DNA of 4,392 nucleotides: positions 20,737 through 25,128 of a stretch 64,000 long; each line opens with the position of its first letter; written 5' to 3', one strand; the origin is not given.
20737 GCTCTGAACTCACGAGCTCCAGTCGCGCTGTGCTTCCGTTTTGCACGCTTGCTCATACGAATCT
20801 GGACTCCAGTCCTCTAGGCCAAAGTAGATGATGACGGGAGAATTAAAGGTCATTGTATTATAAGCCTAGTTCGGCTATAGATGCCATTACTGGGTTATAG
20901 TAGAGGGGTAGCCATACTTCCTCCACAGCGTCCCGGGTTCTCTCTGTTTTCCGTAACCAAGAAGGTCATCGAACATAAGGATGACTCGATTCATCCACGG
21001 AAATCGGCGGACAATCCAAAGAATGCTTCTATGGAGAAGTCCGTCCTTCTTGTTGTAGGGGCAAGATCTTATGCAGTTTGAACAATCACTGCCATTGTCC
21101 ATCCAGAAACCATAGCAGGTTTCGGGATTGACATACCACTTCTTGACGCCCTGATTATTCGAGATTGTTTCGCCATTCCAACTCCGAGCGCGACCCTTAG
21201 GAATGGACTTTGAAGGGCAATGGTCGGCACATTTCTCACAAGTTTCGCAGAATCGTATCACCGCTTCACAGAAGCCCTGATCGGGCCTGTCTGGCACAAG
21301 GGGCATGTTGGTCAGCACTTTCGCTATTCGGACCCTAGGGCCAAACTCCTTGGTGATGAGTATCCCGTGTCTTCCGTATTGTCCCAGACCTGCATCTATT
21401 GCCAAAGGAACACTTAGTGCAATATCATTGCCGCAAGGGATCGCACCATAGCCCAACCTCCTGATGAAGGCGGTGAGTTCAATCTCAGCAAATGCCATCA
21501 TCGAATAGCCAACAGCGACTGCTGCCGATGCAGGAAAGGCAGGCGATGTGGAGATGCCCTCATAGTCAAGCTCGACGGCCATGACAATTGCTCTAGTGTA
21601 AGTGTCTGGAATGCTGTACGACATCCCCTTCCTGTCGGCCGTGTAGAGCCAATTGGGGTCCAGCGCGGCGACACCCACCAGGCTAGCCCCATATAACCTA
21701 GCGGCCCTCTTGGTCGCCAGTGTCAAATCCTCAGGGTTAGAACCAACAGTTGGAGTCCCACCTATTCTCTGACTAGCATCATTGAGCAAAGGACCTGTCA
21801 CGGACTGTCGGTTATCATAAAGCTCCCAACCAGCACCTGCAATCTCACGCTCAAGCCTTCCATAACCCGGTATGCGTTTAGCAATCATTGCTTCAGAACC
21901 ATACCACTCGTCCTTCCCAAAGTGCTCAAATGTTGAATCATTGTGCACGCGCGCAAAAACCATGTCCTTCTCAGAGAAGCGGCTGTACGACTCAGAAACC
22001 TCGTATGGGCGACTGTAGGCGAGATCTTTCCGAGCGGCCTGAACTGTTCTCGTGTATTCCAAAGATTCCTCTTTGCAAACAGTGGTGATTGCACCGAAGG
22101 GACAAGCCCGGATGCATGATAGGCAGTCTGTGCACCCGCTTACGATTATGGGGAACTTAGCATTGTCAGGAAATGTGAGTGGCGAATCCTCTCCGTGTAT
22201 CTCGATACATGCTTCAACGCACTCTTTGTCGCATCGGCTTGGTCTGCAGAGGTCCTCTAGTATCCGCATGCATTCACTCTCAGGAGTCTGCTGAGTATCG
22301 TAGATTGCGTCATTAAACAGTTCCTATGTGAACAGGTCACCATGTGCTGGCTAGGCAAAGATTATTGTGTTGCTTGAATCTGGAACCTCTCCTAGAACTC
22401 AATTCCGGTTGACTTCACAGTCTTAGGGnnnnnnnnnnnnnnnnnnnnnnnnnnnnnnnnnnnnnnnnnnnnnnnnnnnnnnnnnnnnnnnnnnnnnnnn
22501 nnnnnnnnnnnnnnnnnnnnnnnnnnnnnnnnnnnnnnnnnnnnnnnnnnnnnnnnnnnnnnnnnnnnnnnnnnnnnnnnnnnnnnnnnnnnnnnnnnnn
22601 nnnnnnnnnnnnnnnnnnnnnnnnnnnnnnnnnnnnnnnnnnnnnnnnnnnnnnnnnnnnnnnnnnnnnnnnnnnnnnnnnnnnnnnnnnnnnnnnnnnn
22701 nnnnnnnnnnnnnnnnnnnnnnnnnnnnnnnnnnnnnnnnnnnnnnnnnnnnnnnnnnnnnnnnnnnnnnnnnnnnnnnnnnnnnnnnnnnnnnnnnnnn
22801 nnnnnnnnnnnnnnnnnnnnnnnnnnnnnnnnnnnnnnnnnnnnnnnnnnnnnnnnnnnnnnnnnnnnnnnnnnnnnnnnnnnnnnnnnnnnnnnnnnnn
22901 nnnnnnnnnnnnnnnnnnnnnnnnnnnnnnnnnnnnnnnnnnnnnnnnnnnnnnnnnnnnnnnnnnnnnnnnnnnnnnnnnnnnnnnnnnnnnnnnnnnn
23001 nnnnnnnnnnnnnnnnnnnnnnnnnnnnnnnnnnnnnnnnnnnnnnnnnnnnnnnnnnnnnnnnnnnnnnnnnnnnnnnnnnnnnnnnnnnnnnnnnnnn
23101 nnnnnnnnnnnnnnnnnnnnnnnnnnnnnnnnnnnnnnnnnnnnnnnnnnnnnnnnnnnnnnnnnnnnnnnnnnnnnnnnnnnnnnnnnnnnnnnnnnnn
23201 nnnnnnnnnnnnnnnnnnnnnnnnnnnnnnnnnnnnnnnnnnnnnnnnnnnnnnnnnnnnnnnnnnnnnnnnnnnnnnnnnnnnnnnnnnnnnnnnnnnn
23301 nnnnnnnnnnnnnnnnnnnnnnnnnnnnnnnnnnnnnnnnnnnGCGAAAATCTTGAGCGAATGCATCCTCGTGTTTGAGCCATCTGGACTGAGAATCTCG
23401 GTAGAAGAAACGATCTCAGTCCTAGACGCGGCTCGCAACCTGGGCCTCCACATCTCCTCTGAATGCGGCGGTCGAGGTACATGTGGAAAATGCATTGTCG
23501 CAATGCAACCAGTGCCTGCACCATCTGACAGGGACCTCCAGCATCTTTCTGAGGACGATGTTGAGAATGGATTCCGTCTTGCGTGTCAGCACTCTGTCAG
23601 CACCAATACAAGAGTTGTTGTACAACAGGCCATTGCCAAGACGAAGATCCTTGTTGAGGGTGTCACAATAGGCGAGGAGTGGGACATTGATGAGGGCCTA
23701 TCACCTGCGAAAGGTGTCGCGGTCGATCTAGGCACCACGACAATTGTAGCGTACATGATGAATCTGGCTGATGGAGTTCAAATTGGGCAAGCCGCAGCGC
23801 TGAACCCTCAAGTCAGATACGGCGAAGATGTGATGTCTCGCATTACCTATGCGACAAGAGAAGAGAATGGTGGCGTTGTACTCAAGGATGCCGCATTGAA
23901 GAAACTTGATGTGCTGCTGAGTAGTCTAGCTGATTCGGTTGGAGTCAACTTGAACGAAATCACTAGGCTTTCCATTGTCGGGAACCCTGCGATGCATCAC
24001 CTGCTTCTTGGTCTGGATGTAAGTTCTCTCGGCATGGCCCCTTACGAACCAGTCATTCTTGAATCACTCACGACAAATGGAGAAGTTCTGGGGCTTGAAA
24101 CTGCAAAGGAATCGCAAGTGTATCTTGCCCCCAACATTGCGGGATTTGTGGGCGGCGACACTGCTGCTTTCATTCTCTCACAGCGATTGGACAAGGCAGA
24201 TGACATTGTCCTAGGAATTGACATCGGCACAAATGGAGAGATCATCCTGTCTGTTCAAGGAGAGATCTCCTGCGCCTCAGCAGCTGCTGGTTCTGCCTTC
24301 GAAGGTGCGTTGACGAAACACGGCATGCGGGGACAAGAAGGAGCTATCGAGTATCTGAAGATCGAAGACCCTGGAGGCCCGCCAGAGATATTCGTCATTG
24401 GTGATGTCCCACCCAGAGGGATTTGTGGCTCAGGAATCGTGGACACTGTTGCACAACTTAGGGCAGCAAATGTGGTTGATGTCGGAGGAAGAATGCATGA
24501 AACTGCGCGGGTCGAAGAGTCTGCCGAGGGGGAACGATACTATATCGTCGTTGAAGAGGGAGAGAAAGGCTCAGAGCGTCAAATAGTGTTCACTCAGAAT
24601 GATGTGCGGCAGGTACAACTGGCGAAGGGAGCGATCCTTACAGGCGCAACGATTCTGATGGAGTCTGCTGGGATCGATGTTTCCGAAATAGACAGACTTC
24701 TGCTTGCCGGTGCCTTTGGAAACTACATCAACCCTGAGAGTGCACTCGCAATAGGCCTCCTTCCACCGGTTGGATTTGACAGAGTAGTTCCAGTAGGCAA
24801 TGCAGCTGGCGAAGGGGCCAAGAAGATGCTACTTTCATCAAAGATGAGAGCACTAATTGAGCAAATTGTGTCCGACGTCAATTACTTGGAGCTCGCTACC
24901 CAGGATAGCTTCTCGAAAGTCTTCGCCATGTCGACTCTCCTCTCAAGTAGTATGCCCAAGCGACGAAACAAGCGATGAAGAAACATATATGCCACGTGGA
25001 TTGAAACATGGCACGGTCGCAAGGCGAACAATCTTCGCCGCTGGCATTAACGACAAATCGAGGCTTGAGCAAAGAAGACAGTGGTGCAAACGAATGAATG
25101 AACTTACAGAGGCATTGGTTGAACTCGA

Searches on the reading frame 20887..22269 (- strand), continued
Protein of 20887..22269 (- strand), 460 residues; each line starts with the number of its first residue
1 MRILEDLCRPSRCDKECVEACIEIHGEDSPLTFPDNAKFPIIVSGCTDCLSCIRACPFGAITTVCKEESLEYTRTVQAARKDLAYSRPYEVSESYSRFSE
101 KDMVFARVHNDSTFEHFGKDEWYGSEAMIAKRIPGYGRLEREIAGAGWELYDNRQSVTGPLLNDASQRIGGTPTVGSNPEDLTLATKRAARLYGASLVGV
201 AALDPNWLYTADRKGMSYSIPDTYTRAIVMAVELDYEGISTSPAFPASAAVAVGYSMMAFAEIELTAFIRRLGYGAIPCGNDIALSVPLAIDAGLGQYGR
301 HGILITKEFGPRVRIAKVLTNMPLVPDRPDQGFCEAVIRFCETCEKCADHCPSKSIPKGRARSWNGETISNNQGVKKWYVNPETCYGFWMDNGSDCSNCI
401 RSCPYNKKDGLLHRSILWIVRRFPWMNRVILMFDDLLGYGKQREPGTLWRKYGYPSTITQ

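Call 34: find_related_loci(query=A1, collection=genome_contigs, flank=10000)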
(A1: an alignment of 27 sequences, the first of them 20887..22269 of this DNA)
Query A1 (460 aa) in genome_contigs; peptide patterns used: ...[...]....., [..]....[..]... (x = any residue, [..] = any of these).
200 stretches matched a pattern; 152 encode a relative of the query (tblastn E <= 1e-3); the best 80 are kept; 80 distinct loci.
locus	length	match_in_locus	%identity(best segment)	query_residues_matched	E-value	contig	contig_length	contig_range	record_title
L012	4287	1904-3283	86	1-460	0e+0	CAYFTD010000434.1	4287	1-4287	MAG TPA_asm: uncultured archaeon isolate ERP108616_co1_168 genome assembly, contig: k119_99027, whole genome shotgun seq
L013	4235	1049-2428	84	1-460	0e+0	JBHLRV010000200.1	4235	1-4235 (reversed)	MAG: Candidatus Thorarchaeota archaeon isolate TM2M.101 TM2M.101@68280, whole genome shotgun sequence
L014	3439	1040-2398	67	1-452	0e+0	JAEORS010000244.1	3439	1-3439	MAG: Candidatus Thorarchaeota archaeon isolate Yap125.bin7.129 contig_56428, whole genome shotgun sequence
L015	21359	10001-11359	67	1-452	0e+0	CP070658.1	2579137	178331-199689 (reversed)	MAG: Candidatus Thorarchaeota archaeon isolate bin8 chromosome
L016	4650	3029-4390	66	1-453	0e+0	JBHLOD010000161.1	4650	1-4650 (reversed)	MAG: Promethearchaeota archaeon isolate DZ3M.167 DZ3M.167@82866, whole genome shotgun sequence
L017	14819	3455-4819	63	1-456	0e+0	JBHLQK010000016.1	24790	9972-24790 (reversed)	MAG: Candidatus Thorarchaeota archaeon isolate LCG1B.545 LCG1B.545@11139, whole genome shotgun sequence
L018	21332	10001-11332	64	1-445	0e+0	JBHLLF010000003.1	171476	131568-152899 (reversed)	MAG: Candidatus Hermodarchaeota archaeon isolate DZ1M.409 DZ1M.409@137, whole genome shotgun sequence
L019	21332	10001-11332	62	1-445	0e+0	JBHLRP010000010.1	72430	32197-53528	MAG: Candidatus Thorarchaeota archaeon isolate TM1S.110 TM1S.110@369, whole genome shotgun sequence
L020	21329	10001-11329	62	1-444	0e+0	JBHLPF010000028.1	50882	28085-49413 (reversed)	MAG: Promethearchaeota archaeon isolate DZ3S.43 DZ3S.43@1413, whole genome shotgun sequence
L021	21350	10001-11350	60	1-452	0e+0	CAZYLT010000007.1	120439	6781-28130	MAG TPA_asm: uncultured archaeon isolate binchicken_co17_198 genome assembly, contig: NODE_410_length_120439_cov_106.213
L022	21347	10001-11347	55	1-452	3e-179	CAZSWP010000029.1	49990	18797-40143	MAG TPA_asm: uncultured archaeon isolate SRP141376_co1_380 genome assembly, contig: NODE_1728_length_49990_cov_5.032582,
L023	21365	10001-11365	55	1-452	1e-178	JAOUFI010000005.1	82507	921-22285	MAG: Candidatus Thorarchaeota archaeon isolate 4_1_July_SF_Bin37 4_1_July_SF_Bin37_scaffold_60_c1, whole genome shotgun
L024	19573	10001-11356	55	1-453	2e-176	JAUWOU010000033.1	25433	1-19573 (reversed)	MAG: Candidatus Thorarchaeota archaeon isolate CSMAG_2458 CSMAG_2458_k141_773171_length_25433_cov_10.9913, whole genome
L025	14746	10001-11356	55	1-453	7e-176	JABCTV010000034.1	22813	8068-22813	MAG: Candidatus Thorarchaeota archaeon isolate HM6_B34 NODE_928_length_22813_cov_0.557216, whole genome shotgun sequence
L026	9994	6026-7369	56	1-452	3e-175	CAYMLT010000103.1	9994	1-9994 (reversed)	MAG TPA_asm: uncultured archaeon isolate binchicken_co129_606 genome assembly, contig: NODE_21612_length_9994_cov_4.3949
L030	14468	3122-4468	56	1-452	9e-174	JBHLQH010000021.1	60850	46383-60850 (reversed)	MAG: Candidatus Thorarchaeota archaeon isolate LCG1B.475 LCG1B.475@2393, whole genome shotgun sequence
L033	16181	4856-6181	57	1-445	3e-172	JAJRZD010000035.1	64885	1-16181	MAG: archaeon isolate Dive96_bin4.146 k141_1212076, whole genome shotgun sequence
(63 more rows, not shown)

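Call 54: search_protein_families(library=pfam, proteins=[L026:1157-2281:+, L026:2136-3299:+, L026:3265-4917:+, L026:4904-5959:+, L033:27-1094:+, L033:1060-1650:+, L033:2116-3729:+, L033:3698-4786:+, L030:273-1925:+, L030:1909-2979:+], max_evalue=0.001)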
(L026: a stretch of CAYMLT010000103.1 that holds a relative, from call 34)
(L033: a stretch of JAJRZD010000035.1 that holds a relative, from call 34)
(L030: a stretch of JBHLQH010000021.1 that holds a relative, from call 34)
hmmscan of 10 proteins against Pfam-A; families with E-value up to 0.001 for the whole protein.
L026:1157-2281:+ (374 aa): 1 family
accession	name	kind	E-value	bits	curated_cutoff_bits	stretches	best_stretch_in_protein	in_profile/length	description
PF04055.27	Radical_SAM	-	4e-12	47.1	29.5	1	56-229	5-165/166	Radical SAM superfamily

L026:2136-3299:+ (387 aa): 3 families
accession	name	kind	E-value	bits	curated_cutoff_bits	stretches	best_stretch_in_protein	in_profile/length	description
PF04055.27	Radical_SAM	-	5.1e-07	30.5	29.5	1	113-257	2-151/166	Radical SAM superfamily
PF06968.18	BATS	-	5.6e-05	23.7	22.2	1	286-350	5-63/88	Biotin and Thiamin Synthesis associated domain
PF13353.11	Fer4_12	-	0.00023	21.9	22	1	115-201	12-98/137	4Fe-4S single cluster domain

L026:3265-4917:+ (550 aa): 3 families
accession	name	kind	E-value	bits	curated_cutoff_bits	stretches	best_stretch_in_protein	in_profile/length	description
PF21948.1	LplA-B_cat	-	5.9e-43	147.6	27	1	28-233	3-200/200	Lipoyl protein ligase A/B catalytic domain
PF01976.22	DUF116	-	2.8e-10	40.3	25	1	399-504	38-143/155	Protein of unknown function DUF116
PF10437.14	Lip_prot_lig_C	-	0.00019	21.7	24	1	284-345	11-68/85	Bacterial lipoate protein ligase C-terminus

L026:4904-5959:+ (351 aa): 11 families
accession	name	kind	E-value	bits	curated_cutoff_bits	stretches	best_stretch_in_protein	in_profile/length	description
PF01494.25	FAD_binding_3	-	3.5e-17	63.1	22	1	3-163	1-168/349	FAD binding domain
PF07992.20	Pyr_redox_2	-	1.6e-10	41.3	26.1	1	4-48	1-42/291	Pyridine nucleotide-disulphide oxidoreductase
PF01266.30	DAO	-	1e-09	38.9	27.9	1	5-39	1-36/353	FAD dependent oxidoreductase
PF12831.13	FAD_oxidored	-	4.6e-09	36.5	27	1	5-139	1-128/416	FAD dependent oxidoreductase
PF04820.20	Trp_halogenase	-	2.5e-07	30.4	21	0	5-51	1-51/458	Tryptophan halogenase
PF01134.28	GIDA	-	3.2e-06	26.9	22.1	1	5-34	1-30/391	Glucose inhibited division protein A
PF00890.30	FAD_binding_2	-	6.8e-06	26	20.4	1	5-37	1-33/414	FAD binding domain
PF03486.20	HI0933_like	-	2.2e-05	24.5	50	1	5-38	2-36/244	HI0933-like protein Rossmann domain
PF05834.18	Lycopene_cycl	-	0.00012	21.7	23.4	0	5-34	1-32/380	Lycopene cyclase protein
PF13450.12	NAD_binding_8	-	0.00016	22.3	21.9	1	8-35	1-28/68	NAD(P)-binding Rossmann-like domain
PF13738.12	Pyr_redox_3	-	0.00027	20.7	30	1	7-38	1-33/305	Pyridine nucleotide-disulphide oxidoreductase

L033:27-1094:+ (355 aa): 1 family
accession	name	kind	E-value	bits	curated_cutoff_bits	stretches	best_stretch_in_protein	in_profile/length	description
PF04055.27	Radical_SAM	-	8e-13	49.3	29.5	1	35-208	5-165/166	Radical SAM superfamily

L033:1060-1650:+ (196 aa): 2 families
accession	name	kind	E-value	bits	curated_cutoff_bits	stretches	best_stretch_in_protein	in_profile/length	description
PF04055.27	Radical_SAM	-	2e-07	31.8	29.5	1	77-179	3-109/166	Radical SAM superfamily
PF13353.11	Fer4_12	-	0.00081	20.1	22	0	77-164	11-98/137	4Fe-4S single cluster domain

L033:2116-3729:+ (537 aa): 3 families
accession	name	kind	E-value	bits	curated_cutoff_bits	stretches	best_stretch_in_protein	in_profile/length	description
PF21948.1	LplA-B_cat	-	3e-46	158.4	27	1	15-220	3-200/200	Lipoyl protein ligase A/B catalytic domain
PF01976.22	DUF116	-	4.4e-09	36.4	25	1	356-491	13-143/155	Protein of unknown function DUF116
PF10437.14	Lip_prot_lig_C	-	1.2e-05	25.6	24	1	271-350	11-84/85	Bacterial lipoate protein ligase C-terminus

L033:3698-4786:+ (362 aa): 11 families
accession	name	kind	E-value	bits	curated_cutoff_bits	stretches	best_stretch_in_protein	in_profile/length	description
PF01494.25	FAD_binding_3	-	2.4e-21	76.8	22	1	9-175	1-170/349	FAD binding domain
PF07992.20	Pyr_redox_2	-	1.4e-09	38.2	26.1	1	10-166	1-111/291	Pyridine nucleotide-disulphide oxidoreductase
PF12831.13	FAD_oxidored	-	2.4e-09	37.4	27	1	11-162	1-144/416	FAD dependent oxidoreductase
PF01266.30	DAO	-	6.6e-09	36.2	27.9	1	11-41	1-31/353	FAD dependent oxidoreductase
PF01134.28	GIDA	-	1.3e-06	28.2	22.1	1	11-43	1-33/391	Glucose inhibited division protein A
PF00890.30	FAD_binding_2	-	1e-05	25.4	20.4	1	11-41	1-31/414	FAD binding domain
PF03486.20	HI0933_like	-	1.3e-05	25.3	50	1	11-47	2-38/244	HI0933-like protein Rossmann domain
PF00070.33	Pyr_redox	-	6.9e-05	23.7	22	0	12-43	2-33/82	Pyridine nucleotide-disulphide oxidoreductase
PF01262.27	AlaDh_PNT_C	-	0.00013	21.9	23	1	1-44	20-63/214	Alanine dehydrogenase/PNT, C-terminal domain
PF13738.12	Pyr_redox_3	-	0.00023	21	30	1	7-62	162-220/305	Pyridine nucleotide-disulphide oxidoreductase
PF05834.18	Lycopene_cycl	-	0.00045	19.8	23.4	0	11-38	1-30/380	Lycopene cyclase protein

L030:273-1925:+ (550 aa): 3 families
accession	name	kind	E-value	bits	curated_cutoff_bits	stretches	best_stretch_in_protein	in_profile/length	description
PF21948.1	LplA-B_cat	-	1.4e-42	146.4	27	1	28-233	3-200/200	Lipoyl protein ligase A/B catalytic domain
PF01976.22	DUF116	-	3.7e-09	36.6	25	1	400-504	39-143/155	Protein of unknown function DUF116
PF10437.14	Lip_prot_lig_C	-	1.6e-05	25.2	24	1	284-363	11-84/85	Bacterial lipoate protein ligase C-terminus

L030:1909-2979:+ (356 aa): 12 families
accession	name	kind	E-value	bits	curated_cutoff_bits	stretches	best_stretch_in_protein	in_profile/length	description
PF01494.25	FAD_binding_3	-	1.7e-22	80.5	22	1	4-169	1-170/349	FAD binding domain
PF07992.20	Pyr_redox_2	-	1e-10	42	26.1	1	5-47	1-40/291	Pyridine nucleotide-disulphide oxidoreductase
PF01266.30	DAO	-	2.2e-10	41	27.9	1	6-37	1-33/353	FAD dependent oxidoreductase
PF00890.30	FAD_binding_2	-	8.3e-09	35.6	20.4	1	6-39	1-36/414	FAD binding domain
PF12831.13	FAD_oxidored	-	9.3e-09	35.5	27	1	6-36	1-31/416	FAD dependent oxidoreductase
PF03486.20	HI0933_like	-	2.5e-07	30.9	50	1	6-42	2-38/244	HI0933-like protein Rossmann domain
PF01134.28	GIDA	-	9.4e-07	28.7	22.1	1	6-37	1-33/391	Glucose inhibited division protein A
PF04820.20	Trp_halogenase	-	9.6e-07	28.4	21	0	6-66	1-63/458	Tryptophan halogenase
PF05834.18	Lycopene_cycl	-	6.6e-06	25.9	23.4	1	6-38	1-35/380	Lycopene cyclase protein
PF13450.12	NAD_binding_8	-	0.0001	22.9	21.9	1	9-36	1-28/68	NAD(P)-binding Rossmann-like domain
PF13738.12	Pyr_redox_3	-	0.00021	21.1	30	1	8-39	1-33/305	Pyridine nucleotide-disulphide oxidoreductase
PF00070.33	Pyr_redox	-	0.00034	21.5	22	0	7-37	2-32/82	Pyridine nucleotide-disulphide oxidoreductase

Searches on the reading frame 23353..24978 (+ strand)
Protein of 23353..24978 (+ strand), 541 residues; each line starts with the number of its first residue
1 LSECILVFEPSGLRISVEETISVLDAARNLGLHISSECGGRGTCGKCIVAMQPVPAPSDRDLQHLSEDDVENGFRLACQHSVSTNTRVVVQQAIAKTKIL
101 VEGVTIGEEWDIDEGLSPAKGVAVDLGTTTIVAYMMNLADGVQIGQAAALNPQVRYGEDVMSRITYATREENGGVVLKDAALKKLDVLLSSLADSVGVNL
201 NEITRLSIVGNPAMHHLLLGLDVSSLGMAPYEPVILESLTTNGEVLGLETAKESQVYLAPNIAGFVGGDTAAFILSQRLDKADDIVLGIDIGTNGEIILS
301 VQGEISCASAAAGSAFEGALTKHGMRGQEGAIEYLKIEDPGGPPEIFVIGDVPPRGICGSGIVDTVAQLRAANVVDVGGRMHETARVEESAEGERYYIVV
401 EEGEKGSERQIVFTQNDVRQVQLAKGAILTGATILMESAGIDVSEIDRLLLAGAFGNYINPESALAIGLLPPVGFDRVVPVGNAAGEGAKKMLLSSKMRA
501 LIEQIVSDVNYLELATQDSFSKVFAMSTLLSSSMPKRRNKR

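Call 3: search_protein_families(library=pfam, proteins=[window:23353-24978:+])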
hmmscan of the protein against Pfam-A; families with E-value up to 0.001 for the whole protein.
window:23353-24978:+ (541 aa): 3 families
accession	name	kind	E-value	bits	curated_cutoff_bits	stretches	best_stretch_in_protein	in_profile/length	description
PF14574.11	RACo_C_ter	-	2.4e-77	259.9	27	1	285-532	2-251/261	C-terminal domain of RACo the ASKHA domain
PF17651.6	Raco_middle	-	7.8e-49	165.9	26.8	1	121-281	2-162/163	RACo middle region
PF00111.32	Fer2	-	2.5e-10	40.6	21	1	10-81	5-75/77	2Fe-2S iron-sulfur cluster binding domain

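Call 4: search_protein_families(library=ncbifam, proteins=[window:23353-24978:+])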
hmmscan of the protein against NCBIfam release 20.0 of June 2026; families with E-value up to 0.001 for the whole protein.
window:23353-24978:+ (541 aa): 8 families
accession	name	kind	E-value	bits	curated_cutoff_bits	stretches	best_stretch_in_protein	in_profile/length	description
NF040756.1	corr_regen_AcsV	exception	2.2e-110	369.9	800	2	119-526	209-619/632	corrinoid activation/regeneration protein AcsV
TIGR04270.1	Rama_corrin_act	subfamily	6.8e-38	130.3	500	1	121-535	2-422/534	methylamine methyltransferase corrinoid protein reductive activase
TIGR01941.1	nqrF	equivalog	2.6e-10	39.8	295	1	14-96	43-126/405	NADH:ubiquinone reductase (Na(+)-transporting) subunit F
NF058606.1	GlBtMonoRdsGbcB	equivalog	1.3e-06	27.5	500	1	7-86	281-358/362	glycine betaine monooxygenase reductase subunit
NF004317.0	PRK05713.1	equivalog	2.9e-05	23.5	338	1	14-90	10-84/312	iron-sulfur-binding ferredoxin reductase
NF041393.1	Frdxn_Halo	equivalog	0.00015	21.6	150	1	14-93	39-117/128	ferredoxin Fer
TIGR02008.1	fdx_plant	subfamily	0.00067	19.4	81.15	0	14-86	16-86/97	ferredoxin [2Fe-2S]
NF040810.1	BenC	equivalog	0.00079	18.7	430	0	15-99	15-100/333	benzoate 1,2-dioxygenase electron transfer component BenC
